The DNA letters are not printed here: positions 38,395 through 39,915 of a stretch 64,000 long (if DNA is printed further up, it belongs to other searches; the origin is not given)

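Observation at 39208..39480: The TadA/CpaF homologue has lost most of its catalytic signature residues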

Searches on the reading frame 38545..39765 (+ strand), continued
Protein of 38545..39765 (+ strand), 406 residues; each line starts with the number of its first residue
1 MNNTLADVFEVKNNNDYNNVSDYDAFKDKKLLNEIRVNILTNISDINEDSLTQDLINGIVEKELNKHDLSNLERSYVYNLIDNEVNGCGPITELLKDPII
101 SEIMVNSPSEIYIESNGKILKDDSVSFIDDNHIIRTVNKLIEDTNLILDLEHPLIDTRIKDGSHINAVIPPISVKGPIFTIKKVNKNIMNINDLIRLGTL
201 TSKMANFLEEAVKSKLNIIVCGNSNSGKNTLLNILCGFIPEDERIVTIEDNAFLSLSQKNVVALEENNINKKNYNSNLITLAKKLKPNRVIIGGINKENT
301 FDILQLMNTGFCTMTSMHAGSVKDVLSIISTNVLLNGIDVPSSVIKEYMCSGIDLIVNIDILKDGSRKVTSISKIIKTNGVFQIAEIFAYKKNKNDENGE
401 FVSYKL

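Call 8: find_encoding_contigs(protein=P0002, flank=10000, max_places=4)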
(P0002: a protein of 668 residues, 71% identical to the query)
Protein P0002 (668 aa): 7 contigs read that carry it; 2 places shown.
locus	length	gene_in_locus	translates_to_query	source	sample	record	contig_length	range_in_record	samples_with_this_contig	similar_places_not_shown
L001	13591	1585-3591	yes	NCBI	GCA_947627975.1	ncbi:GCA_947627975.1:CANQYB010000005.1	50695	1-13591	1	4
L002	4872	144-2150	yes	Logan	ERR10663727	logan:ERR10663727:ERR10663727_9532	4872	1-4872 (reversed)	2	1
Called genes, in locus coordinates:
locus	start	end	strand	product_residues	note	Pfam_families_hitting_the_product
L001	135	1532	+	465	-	PF00890:FAD_binding_2 (faint), PF01134:GIDA (faint), PF01266:DAO (faint), PF01946:Thi4 (weak), PF03486:HI0933_like (weak), PF07992:Pyr_redox_2 (weak), PF13450:NAD_binding_8 (weak), PF21688:FAD-depend_C, +1 more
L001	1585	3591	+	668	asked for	PF01656:CbiA, PF10609:ParA, PF13614:AAA_31, PF00437:T2SSE, PF27713:UCP018868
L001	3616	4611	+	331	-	-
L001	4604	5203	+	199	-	-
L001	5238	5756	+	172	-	-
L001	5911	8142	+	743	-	PF02901:PFL-like, PF01228:Gly_radical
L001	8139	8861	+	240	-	PF13353:Fer4_12, PF04055:Radical_SAM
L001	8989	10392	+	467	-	PF00580:UvrD-helicase, PF13245:AAA_19, PF01443:Viral_helicase1 (faint), PF13087:AAA_12 (faint), PF13361:UvrD_C, PF13538:UvrD_C_2 (faint)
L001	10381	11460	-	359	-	PF03845:Spore_permease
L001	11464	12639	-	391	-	PF25198:Spore_GerAC_N, PF05504:Spore_GerAC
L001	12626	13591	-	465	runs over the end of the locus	PF03323:GerA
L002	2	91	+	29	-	?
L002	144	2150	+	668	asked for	PF01656:CbiA, PF10609:ParA, PF13614:AAA_31, PF00437:T2SSE, PF27713:UCP018868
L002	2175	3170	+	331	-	-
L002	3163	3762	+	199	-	-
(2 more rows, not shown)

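Call 9: list_cluster_members(proteins=[P0001, P0002])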
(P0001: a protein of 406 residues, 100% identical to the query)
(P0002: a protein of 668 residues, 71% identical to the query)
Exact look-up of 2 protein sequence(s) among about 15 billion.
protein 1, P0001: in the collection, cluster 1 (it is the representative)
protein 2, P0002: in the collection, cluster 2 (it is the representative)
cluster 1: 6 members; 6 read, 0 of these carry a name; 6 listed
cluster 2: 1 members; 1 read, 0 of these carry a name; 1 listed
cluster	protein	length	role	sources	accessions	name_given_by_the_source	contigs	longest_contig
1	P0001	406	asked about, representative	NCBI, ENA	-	-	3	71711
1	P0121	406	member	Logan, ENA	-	-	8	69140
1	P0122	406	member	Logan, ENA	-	-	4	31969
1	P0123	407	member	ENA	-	-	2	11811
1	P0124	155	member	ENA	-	-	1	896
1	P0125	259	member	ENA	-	-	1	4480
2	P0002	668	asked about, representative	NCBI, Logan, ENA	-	-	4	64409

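Call 12: find_encoding_contigs(protein=P0121, flank=10000, max_places=3)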
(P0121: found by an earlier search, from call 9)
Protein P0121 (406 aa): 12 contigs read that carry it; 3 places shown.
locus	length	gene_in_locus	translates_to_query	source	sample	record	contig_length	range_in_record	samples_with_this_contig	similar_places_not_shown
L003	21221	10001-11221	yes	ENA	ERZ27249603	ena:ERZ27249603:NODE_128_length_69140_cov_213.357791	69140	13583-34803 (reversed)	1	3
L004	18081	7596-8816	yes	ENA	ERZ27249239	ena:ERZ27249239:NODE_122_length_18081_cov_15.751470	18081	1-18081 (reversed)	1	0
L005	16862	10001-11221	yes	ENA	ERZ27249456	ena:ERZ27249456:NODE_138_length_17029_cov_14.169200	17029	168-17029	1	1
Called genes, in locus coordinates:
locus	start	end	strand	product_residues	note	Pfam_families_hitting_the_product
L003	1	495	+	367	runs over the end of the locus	PF03979:Sigma70_r1_1, PF00140:Sigma70_r1_2, PF04542:Sigma70_r2, PF04539:Sigma70_r3, PF04545:Sigma70_r4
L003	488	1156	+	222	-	PF12847:Methyltransf_18, PF04816:TrmK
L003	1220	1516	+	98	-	-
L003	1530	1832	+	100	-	-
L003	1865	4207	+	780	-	PF00122:E1-E2_ATPase, PF00702:Hydrolase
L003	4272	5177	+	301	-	-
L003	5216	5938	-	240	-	PF07685:GATase_3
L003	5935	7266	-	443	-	PF08245:Mur_ligase_M, PF08353:MurT_C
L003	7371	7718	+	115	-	-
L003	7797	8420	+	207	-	PF00890:FAD_binding_2 (faint), PF01266:DAO (weak), PF01946:Thi4 (weak), PF03486:HI0933_like, PF07992:Pyr_redox_2, PF13450:NAD_binding_8 (weak), PF13738:Pyr_redox_3 (faint)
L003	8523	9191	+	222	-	PF21688:FAD-depend_C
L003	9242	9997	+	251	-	PF01656:CbiA, PF10609:ParA, PF13614:AAA_31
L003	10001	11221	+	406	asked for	PF00437:T2SSE, PF27713:UCP018868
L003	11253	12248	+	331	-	PF00482:T2SSF (weak)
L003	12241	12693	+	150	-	PF00482:T2SSF (weak)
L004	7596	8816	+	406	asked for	PF00437:T2SSE, PF27713:UCP018868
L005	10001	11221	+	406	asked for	PF00437:T2SSE, PF27713:UCP018868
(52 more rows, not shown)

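Call 13: find_encoding_contigs(protein=P0122, flank=10000, max_places=3)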
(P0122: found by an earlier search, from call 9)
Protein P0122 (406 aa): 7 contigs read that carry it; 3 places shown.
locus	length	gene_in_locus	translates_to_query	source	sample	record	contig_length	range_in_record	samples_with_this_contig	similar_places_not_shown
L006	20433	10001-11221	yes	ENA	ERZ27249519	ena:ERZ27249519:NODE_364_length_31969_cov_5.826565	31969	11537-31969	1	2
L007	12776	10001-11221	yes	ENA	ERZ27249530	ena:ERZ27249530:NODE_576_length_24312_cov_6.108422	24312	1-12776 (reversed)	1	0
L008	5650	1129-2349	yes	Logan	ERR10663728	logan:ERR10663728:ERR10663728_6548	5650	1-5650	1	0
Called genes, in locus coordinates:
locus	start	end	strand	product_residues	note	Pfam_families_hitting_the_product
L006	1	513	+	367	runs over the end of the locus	PF03979:Sigma70_r1_1, PF00140:Sigma70_r1_2, PF04542:Sigma70_r2, PF04539:Sigma70_r3, PF04545:Sigma70_r4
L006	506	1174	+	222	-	PF12847:Methyltransf_18, PF04816:TrmK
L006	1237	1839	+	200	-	-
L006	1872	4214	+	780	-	PF00122:E1-E2_ATPase, PF00702:Hydrolase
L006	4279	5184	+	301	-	-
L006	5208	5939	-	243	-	PF07685:GATase_3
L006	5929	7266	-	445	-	PF08245:Mur_ligase_M, PF08353:MurT_C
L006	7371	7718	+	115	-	-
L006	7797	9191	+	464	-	PF00890:FAD_binding_2 (faint), PF01134:GIDA (faint), PF01266:DAO (weak), PF01946:Thi4 (weak), PF03486:HI0933_like (weak), PF07992:Pyr_redox_2, PF13450:NAD_binding_8 (weak), PF21688:FAD-depend_C, +1 more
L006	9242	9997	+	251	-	PF01656:CbiA, PF10609:ParA, PF13614:AAA_31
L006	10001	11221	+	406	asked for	PF00437:T2SSE, PF27713:UCP018868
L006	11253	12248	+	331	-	PF00482:T2SSF (weak)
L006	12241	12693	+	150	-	PF00482:T2SSF (weak)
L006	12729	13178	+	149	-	-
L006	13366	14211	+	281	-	PF03419:Peptidase_U4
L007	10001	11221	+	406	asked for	PF00437:T2SSE, PF27713:UCP018868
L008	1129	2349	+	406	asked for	PF00437:T2SSE, PF27713:UCP018868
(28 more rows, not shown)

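Call 17: find_encoding_contigs(protein=P0011, flank=8000, max_places=1)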
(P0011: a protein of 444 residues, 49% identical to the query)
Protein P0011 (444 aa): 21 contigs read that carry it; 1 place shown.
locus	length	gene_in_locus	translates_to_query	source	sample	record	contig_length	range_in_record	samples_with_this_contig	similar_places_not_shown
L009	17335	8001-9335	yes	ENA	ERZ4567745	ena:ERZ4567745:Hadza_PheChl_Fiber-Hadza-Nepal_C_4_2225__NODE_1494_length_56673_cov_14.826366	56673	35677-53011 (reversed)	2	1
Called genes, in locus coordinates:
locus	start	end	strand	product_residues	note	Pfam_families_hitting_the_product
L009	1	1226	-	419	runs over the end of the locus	PF20296:MTaX1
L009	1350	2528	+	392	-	PF00145:DNA_methylase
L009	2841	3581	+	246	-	PF00106:adh_short, PF08659:KR, PF23441:SDR (weak), PF13561:adh_short_C2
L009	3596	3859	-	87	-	PF01649:Ribosomal_S20p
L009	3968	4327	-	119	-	PF01205:Impact_N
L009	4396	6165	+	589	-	PF01541:GIY-YIG, PF27096:UvrC_M, PF22920:UvrC_RNaseH, PF08459:UvrC_RNaseH_dom, PF14520:HHH_5 (faint)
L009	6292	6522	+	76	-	-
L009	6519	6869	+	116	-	PF07811:TadE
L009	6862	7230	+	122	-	-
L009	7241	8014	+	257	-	PF01656:CbiA, PF10609:ParA, PF13614:AAA_31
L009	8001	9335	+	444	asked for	PF00437:T2SSE, PF27713:UCP018868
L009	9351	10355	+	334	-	PF00482:T2SSF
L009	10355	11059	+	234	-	PF00482:T2SSF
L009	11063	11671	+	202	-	PF07963:N_methyl (weak)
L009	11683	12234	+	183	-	-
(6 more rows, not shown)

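Call 18: find_encoding_contigs(protein=P0003, flank=8000, max_places=1)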
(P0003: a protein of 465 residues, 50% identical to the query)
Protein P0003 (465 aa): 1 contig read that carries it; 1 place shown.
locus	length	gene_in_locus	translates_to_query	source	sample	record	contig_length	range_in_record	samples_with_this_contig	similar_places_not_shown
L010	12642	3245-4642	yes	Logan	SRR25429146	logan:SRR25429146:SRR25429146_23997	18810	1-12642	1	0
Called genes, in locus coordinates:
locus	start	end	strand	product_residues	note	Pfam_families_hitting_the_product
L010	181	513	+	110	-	-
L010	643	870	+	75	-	-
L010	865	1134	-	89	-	-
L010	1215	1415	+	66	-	-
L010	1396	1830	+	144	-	PF07963:N_methyl (weak)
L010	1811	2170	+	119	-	PF07811:TadE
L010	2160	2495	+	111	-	-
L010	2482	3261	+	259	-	PF13614:AAA_31, PF01656:CbiA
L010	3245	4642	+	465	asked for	PF00437:T2SSE, PF27713:UCP018868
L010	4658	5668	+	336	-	PF00482:T2SSF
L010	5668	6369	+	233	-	PF00482:T2SSF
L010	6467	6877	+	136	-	PF01029:NusB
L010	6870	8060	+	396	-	PF13742:tRNA_anti_2, PF01336:tRNA_anti-codon, PF02601:Exonuc_VII_L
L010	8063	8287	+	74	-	PF02609:Exonuc_VII_S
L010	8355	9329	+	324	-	PF13180:PDZ_2, PF05580:Peptidase_S55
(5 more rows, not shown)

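Call 19: find_encoding_contigs(protein=P0115, flank=8000, max_places=1)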
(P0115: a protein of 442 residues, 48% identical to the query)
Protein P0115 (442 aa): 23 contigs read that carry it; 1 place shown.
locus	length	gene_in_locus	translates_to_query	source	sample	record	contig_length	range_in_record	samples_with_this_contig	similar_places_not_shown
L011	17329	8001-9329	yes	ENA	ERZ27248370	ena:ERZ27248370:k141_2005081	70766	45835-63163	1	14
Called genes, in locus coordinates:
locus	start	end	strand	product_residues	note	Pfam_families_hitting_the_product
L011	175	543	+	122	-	-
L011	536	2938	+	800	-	PF00133:tRNA-synt_1, PF09334:tRNA-synt_1g, PF13603:tRNA-synt_1_2, PF00133:tRNA-synt_1, PF09334:tRNA-synt_1g (weak), PF08264:Anticodon_1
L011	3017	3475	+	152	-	-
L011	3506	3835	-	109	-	PF14181:YqfQ (weak)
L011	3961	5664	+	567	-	PF00482:T2SSF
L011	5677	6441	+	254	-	PF06750:A24_N_bact, PF01478:Peptidase_A24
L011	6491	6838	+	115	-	PF07811:TadE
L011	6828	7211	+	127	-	PF13400:Tad (weak)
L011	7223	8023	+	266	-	PF06564:CBP_BcsQ (faint), PF10609:ParA, PF13614:AAA_31, PF01656:CbiA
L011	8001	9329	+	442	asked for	PF00437:T2SSE, PF27713:UCP018868 (weak)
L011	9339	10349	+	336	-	PF00482:T2SSF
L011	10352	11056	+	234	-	PF00482:T2SSF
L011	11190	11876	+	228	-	PF04542:Sigma70_r2, PF04545:Sigma70_r4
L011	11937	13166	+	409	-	PF00535:Glycos_transf_2, PF13641:Glyco_tranf_2_3, PF13632:Glyco_trans_2_3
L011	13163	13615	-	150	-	PF03073:TspO_MBR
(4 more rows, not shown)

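Call 22: search_protein_families(library=ncbifam, proteins=[window:38545-39765:+], max_evalue=0.01)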
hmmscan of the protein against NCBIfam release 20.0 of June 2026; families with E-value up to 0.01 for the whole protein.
window:38545-39765:+ (406 aa): 22 families
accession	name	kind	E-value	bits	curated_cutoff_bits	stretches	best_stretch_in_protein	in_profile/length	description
TIGR03819.1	heli_sec_ATPase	hypoth_equivalog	3.5e-50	171.1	373.15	1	35-373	5-339/340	TadA family conjugal transfer-associated ATPase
TIGR02788.1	VirB11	equivalog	1.4e-41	142.5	249.95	2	202-371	131-305/308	P-type DNA transfer ATPase VirB11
NF058587.1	archaellum_moto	equivalog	1.6e-40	139.4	550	1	27-394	87-455/527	archaellum flagellar ATPase motor FlaI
TIGR02782.1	TrbB_P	equivalog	4.1e-37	128.1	304.55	1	91-377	14-295/303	P-type conjugative transfer ATPase TrbB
NF010475.0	PRK13900.1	equivalog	3.2e-35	121.8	389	2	202-372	147-322/333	type IV secretion system ATPase VirB11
NF010407.0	PRK13833.1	subfamily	1.2e-29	103.7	499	1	94-377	25-302/323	conjugal transfer protein TrbB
NF010469.0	PRK13894.1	subfamily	3.6e-27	95.6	508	1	91-375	27-307/320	conjugal transfer ATPase TrbB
NF010425.0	PRK13851.1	equivalog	2.5e-19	69.4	461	2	204-361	151-314/344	type IV secretion system protein VirB11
NF053672.1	bindosome_BasE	exception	1.2e-14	54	1000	1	74-396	126-447/512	bindosome assembly system ATPase subunit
NF041000.1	ATPase_ComGA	equivalog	5.4e-08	32.2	300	1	201-327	113-240/267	competence type IV pilus ATPase ComGA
TIGR02525.1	plasmid_TraJ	equivalog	8.4e-08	31.6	368.3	1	219-328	153-268/372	plasmid transfer ATPase TraJ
TIGR01420.1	pilT_fam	subfamily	6.9e-07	28.8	319.1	1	185-324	99-234/343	PilT/PilU family type 4a pilus ATPase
NF008379.0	PRK11174.1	equivalog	8.8e-05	21.3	684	1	183-258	344-418/588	heme ABC transporter permease/ATP-binding protein CydD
NF038007.1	ABC_ATP_DarD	equivalog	0.00014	21.5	375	1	188-279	4-95/218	darobactin export ABC transporter ATP-binding protein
NF008421.0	PRK11248.1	equivalog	0.00022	20.8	357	1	212-273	24-86/255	taurine ABC transporter ATP-binding subunit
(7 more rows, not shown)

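Call 26: find_related_loci(query=A1, collection=genome_contigs, flank=10000)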
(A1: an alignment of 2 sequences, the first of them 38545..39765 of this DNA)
Query A1 (406 aa) in genome_contigs; peptide patterns used: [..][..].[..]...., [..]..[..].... (x = any residue, [..] = any of these).
208 stretches matched a pattern; 3 encode a relative of the query (tblastn E <= 1e-3); 3 distinct loci.
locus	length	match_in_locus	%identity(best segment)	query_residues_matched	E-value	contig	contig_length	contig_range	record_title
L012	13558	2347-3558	71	2-405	0e+0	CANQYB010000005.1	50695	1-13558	MAG: uncultured Bacilli bacterium isolate Lapin-016__bin23 genome assembly, contig: Lapin-016__NODE_568_length_50695_cov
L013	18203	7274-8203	24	90-372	2e-18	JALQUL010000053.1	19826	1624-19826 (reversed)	MAG: Limnohabitans sp. isolate DJN.15 DJN_1012388, whole genome shotgun sequence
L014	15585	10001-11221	24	1-377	7e-9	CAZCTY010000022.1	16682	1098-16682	MAG TPA_asm: uncultured Methanosarcinales archaeon isolate binchicken_co32_391 genome assembly, contig: NODE_5434_length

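Call 45: predict_structure(alignment_id=A2)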
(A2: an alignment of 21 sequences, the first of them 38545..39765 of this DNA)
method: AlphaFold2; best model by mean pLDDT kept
length: 406 residues; sequences in the alignment: 21
mean_pLDDT: 79.7   pTM: 0.59
mean pLDDT of the five models: 79.7, 79.5, 77.9, 75.1, 74.8
residues with pLDDT >= 90: 63; 70-90: 271; 50-70: 58; < 50: 14
segments of 3 or more residues with pLDDT < 50: 270-275
pLDDT, mean of each block of 10 residues (from residue 1): 62 52 66 82 70 81 87 79 72 79 87 80 79 86 83 81 82 81 73 87 94 94 85 88 80 58 62 56 85 84 87 88 88 80 85 94 84 89 90 68 83
secondary structure, 60 per line:
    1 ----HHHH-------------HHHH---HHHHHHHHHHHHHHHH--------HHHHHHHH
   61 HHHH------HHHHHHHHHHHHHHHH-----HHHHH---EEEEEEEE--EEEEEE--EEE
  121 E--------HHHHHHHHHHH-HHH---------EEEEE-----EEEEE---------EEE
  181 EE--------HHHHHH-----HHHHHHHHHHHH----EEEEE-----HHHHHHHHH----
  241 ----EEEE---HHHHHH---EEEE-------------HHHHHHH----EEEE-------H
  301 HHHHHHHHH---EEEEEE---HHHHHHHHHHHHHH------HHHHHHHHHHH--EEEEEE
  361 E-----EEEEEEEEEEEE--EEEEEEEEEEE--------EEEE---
elements in order: H5-8 H22-25 H29-44 H53-64 H71-86 H92-96 E100-107 E110-115 E118-121 H130-140 E154-158 E164-168 E178-182 H191-196 H202-213 E218-222 H228-236 E245-248 H252-257 E261-264 H278-284 E289-292 H300-309 E313-318 H322-335 H342-352 E355-361 E367-378 E381-391 E400-403

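Call 49: fold_search(model_id=the predicted structure, library=pdb)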
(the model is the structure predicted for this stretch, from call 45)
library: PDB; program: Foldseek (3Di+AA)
matches with E <= 10: 1463; with E <= 0.001: 137
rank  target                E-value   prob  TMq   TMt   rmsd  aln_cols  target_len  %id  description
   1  8rkd_A                3.9e-34  1.00  0.71  0.69   5.0       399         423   30  TadA/CpaF with AMPPNP (released 2024-08-14)
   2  9e24_A                7.7e-34  1.00  0.57  0.56   7.0       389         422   30  Closed structure of CpaF without nucleotides (Apo dataset) (released 2025-04-23)
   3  8rjf_A                1.3e-33  1.00  0.71  0.68   5.1       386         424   30  TadA/CpaF with ADP (released 2024-08-14)
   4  8rkd_B                2.8e-30  1.00  0.70  0.69   5.0       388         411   29  TadA/CpaF with AMPPNP (released 2024-08-14)
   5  4ihq_A                5.8e-26  1.00  0.63  0.51   7.6       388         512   25  Archaellum Assembly ATPase FlaI bound to ADP (released 2013-03-06)
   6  4ii7_C                3.8e-25  1.00  0.66  0.54   6.1       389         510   25  Archaellum Assembly ATPase FlaI (released 2013-03-06)
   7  4ii7_D                6.6e-25  1.00  0.60  0.50   7.3       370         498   26  Archaellum Assembly ATPase FlaI (released 2013-03-06)
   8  4ii7_A                7.9e-25  1.00  0.66  0.54   5.9       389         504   25  Archaellum Assembly ATPase FlaI (released 2013-03-06)
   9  4ii7_B                8.8e-25  1.00  0.60  0.50   7.5       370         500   26  Archaellum Assembly ATPase FlaI (released 2013-03-06)
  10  2oap_2                1.4e-24  1.00  0.63  0.52   6.6       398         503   19  Crystal structure of the archaeal secretion ATPase GspE in complex with AMP-PNP (released 2007-02-13)
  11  4ihq_C                2.0e-24  1.00  0.64  0.52   6.5       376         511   25  Archaellum Assembly ATPase FlaI bound to ADP (released 2013-03-06)
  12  2oap_1                2.0e-23  1.00  0.63  0.53   6.5       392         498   20  Crystal structure of the archaeal secretion ATPase GspE in complex with AMP-PNP (released 2007-02-13)
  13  2gza_B                4.2e-21  1.00  0.36  0.45  14.8       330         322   23  Crystal structure of the VirB11 ATPase from the Brucella Suis type IV secretion system in complex with sulphate (released 2006-07-11)
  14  2gza_C                1.6e-20  1.00  0.36  0.43  15.0       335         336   21  Crystal structure of the VirB11 ATPase from the Brucella Suis type IV secretion system in complex with sulphate (released 2006-07-11)
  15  2pt7_B                2.4e-19  1.00  0.52  0.65   4.7       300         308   22  Crystal structure of Cag VirB11 (HP0525) and an inhibitory protein (HP1451) (released 2007-11-13)
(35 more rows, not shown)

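Call 79: find_related_loci(query=A1, collection=metagenome_contigs, flank=6000)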
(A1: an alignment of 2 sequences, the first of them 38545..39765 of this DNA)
Query A1 (406 aa) in metagenome_contigs; peptide patterns used: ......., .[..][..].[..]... (x = any residue, [..] = any of these).
600 stretches matched a pattern (row limit reached: there are more); 4 encode a relative of the query (tblastn E <= 1e-3); 4 distinct loci.
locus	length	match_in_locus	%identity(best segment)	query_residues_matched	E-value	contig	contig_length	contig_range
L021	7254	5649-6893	45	4-405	1e-114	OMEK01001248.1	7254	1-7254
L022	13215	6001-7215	45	9-406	3e-101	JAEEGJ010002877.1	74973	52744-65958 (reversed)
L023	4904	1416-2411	28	65-395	3e-31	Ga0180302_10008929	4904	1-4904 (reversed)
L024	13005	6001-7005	26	78-406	6e-24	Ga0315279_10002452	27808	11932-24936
